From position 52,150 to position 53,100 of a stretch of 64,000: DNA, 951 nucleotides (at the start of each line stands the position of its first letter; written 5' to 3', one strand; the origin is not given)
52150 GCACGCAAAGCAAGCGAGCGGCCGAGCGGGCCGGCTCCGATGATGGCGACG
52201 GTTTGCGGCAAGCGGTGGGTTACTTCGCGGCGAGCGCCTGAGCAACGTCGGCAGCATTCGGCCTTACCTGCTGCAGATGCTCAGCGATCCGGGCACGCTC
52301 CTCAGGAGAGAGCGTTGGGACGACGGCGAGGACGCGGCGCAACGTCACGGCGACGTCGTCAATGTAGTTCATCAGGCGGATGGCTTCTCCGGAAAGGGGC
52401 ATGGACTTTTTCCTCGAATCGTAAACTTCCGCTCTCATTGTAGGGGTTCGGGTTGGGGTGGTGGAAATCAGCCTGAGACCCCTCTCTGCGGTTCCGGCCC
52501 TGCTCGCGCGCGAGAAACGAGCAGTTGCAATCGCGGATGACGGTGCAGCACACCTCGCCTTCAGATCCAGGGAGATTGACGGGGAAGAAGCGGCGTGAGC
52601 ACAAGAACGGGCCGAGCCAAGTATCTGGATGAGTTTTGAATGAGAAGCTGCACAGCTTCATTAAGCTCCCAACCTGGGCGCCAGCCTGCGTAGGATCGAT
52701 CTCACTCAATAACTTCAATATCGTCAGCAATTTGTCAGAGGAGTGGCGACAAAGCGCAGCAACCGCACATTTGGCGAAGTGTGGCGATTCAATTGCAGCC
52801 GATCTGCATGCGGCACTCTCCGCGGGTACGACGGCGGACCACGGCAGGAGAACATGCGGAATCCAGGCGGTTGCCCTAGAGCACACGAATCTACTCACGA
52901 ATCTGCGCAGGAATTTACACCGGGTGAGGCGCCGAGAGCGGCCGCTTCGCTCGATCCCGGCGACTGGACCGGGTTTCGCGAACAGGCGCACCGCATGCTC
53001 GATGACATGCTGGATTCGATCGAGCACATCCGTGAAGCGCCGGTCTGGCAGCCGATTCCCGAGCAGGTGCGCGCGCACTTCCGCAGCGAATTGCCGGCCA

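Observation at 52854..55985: Single polypeptide fusing a PLP-dependent decarboxylase, TPR repeats and an ATP-grasp-like ligase domain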

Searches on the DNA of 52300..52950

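Call 95: search_rna_families(source=window, start=52300, end=52950, threshold=evalue, max_evalue=1)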
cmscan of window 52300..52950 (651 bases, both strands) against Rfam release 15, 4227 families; matches with E-value up to 1: 0.
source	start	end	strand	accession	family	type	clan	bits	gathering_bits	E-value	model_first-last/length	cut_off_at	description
